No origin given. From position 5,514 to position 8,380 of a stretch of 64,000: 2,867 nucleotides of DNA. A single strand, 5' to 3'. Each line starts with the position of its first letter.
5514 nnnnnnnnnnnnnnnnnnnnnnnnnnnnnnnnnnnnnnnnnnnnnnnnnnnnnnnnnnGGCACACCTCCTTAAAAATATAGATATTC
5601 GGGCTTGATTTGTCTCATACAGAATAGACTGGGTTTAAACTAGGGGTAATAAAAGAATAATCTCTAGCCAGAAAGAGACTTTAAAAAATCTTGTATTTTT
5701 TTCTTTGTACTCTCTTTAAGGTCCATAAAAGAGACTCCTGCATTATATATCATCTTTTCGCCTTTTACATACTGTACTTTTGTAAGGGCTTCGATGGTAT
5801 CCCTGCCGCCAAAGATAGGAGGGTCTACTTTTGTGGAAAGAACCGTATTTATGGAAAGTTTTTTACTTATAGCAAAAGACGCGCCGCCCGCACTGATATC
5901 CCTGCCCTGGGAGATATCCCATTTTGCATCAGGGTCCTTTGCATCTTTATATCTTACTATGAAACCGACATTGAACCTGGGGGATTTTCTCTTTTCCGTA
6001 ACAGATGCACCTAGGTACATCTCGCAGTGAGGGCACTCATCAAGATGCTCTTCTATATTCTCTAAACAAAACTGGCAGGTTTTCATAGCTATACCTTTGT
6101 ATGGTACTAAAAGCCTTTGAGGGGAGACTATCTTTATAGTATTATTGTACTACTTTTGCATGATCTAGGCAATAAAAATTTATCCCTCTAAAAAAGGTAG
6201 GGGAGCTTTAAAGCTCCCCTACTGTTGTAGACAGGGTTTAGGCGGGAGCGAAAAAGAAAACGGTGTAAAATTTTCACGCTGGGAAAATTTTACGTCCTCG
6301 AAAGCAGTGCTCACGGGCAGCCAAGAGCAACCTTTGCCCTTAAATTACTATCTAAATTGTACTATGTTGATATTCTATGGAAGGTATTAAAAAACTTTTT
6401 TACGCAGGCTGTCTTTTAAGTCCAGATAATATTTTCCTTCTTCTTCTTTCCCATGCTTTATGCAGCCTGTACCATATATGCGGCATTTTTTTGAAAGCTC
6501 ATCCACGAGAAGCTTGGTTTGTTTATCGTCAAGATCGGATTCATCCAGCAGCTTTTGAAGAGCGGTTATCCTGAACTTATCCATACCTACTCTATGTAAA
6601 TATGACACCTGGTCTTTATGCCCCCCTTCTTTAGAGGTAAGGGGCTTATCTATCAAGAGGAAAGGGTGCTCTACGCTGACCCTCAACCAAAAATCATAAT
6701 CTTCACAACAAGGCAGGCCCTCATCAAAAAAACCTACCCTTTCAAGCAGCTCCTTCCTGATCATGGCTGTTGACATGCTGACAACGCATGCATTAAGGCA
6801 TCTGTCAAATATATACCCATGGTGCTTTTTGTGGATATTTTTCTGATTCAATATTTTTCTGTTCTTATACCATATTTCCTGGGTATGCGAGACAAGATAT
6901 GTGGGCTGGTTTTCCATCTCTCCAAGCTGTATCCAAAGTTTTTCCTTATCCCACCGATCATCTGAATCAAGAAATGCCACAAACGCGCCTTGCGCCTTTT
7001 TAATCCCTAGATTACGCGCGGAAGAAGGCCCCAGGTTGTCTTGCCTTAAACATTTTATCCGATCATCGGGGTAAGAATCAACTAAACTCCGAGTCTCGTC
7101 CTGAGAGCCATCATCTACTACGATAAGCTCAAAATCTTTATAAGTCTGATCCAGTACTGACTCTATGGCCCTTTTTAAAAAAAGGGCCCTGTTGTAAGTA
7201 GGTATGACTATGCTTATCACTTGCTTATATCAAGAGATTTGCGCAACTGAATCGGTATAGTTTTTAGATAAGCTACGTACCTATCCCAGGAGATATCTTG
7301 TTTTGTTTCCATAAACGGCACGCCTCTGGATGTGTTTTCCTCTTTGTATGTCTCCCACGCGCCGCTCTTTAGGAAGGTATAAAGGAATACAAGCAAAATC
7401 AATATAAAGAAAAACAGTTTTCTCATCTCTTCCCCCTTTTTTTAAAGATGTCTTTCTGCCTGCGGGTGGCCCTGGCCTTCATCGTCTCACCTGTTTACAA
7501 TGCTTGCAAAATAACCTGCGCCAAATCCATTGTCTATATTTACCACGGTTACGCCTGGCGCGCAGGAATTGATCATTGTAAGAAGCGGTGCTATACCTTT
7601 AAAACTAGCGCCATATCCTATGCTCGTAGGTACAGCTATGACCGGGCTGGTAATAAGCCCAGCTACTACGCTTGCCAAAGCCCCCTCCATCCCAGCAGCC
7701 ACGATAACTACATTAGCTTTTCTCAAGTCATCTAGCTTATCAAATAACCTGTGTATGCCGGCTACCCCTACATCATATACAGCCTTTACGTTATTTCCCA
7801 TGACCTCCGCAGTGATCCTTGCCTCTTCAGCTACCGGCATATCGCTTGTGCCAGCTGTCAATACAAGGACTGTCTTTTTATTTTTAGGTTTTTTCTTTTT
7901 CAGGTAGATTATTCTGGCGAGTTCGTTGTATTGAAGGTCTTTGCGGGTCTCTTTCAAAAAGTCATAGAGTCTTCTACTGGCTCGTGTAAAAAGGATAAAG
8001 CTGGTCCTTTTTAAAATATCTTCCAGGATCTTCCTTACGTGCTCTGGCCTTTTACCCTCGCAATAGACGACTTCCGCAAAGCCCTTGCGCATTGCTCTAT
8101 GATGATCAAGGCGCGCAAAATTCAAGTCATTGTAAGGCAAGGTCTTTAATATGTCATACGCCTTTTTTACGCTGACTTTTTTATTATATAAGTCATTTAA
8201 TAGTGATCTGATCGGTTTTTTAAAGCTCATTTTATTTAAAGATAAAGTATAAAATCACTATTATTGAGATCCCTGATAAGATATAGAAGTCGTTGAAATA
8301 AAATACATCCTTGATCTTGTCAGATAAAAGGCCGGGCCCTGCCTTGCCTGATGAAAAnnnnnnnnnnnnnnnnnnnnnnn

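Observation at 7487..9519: Bactofilin fused to a DNA-binding HTH, next to a membrane-anchored paralogous HTH, LarB and MgtC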

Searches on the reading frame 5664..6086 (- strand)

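Call 3: search_protein_families(library=pfam, proteins=[window:5664-6086:-], max_evalue=0.1)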
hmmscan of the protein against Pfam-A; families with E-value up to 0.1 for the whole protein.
window:5664-6086:- (140 aa): 2 families
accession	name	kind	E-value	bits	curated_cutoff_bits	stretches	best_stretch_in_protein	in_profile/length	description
PF07238.19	PilZ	-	2.1e-08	34.8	22.5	1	31-136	1-101/102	PilZ domain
PF13490.11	zf-HC2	-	0.056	14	22.2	1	10-21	23-34/35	Putative zinc-finger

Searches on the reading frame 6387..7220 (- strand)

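Call 3: search_protein_families(library=pfam, proteins=[window:6387-7220:-], max_evalue=0.1)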
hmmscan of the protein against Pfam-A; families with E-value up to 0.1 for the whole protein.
window:6387-7220:- (277 aa): 8 families
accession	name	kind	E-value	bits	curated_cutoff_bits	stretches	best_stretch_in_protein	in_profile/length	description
PF00535.33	Glycos_transf_2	-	1e-38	133.4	23.3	1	3-162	1-167/168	Glycosyl transferase family 2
PF10111.15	Glyco_tranf_2_2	-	1.7e-17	64.3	27.3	1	3-188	1-206/276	Glycosyltransferase like family 2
PF13641.12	Glyco_tranf_2_3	-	1.7e-16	61.4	27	1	2-181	3-194/230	Glycosyltransferase like family 2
PF13632.12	Glyco_trans_2_3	-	0.00014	22.2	27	1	81-181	2-106/198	Glycosyl transferase family group 2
PF20691.3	TAGT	-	0.0036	17.7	27.5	1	3-182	2-181/205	TET-Associated Glycosyltransferase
PF03071.21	GNT-I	-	0.022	14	25.4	1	2-60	95-154/434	GNT-I family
PF07033.16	Orthopox_B11R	-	0.044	14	25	0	115-161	19-64/71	Orthopoxvirus B11R protein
PF13704.12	Glyco_tranf_2_4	-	0.093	13.7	27.5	0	11-61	3-51/98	Glycosyl transferase family 2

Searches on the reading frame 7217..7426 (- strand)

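Call 3: search_protein_families(library=pfam, proteins=[window:7217-7426:-], max_evalue=0.1)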
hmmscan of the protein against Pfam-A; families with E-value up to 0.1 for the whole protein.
window:7217-7426:- (69 aa): 2 families
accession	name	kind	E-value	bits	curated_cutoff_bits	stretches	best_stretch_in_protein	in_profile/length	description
PF12459.13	DltX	-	0.013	15.5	25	1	4-20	16-32/43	D-Ala-teichoic acid biosynthesis protein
PF06480.20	FtsH_ext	-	0.049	14.3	25.5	1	5-55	2-39/103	FtsH Extracellular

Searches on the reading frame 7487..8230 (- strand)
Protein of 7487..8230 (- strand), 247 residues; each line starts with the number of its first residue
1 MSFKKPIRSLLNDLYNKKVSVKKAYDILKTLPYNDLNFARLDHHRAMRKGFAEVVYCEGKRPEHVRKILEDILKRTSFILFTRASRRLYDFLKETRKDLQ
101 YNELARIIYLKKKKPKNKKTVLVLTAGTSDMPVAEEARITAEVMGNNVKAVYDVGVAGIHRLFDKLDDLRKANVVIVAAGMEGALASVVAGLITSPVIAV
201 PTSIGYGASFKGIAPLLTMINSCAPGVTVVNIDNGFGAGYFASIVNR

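Call 3: search_protein_families(library=pfam, proteins=[window:7487-8230:-], max_evalue=0.1)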
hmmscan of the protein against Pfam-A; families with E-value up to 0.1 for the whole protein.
window:7487-8230:- (247 aa): 3 families
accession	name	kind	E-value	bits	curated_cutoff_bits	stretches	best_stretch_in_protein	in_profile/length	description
PF00731.26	AIRC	-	7.7e-14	51.9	30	1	121-243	2-124/148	AIR carboxylase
PF01618.21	MotA_ExbB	-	0.00012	22.3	22.9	1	156-202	65-110/127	MotA/TolQ/ExbB proton channel family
PF22205.1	Csm6_6H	-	0.086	13.4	27.6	0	10-71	24-85/93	Csm6 6H domain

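Call 4: search_protein_families(library=ncbifam, proteins=[window:7487-8230:-], max_evalue=0.1)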
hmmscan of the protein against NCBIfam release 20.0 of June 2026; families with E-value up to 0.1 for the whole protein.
window:7487-8230:- (247 aa): 3 families
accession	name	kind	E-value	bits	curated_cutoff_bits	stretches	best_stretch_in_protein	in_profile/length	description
NF033503.1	LarB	equivalog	2.1e-90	302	175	1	41-246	1-207/209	nickel pincer cofactor biosynthesis protein LarB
TIGR01162.1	purE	equivalog_domain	4.4e-07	29.5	149.6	1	121-242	1-122/156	5-(carboxyamino)imidazole ribonucleotide mutase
TIGR01108.1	oadA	equivalog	0.079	11.4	756.5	0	142-200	91-148/582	sodium-extruding oxaloacetate decarboxylase subunit alpha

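Call 75: search_protein_families(library=padloc, proteins=[window:7487-8230:-], max_evalue=0.01)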
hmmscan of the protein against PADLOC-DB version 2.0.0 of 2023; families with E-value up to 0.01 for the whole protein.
window:7487-8230:- (247 aa): 0 families
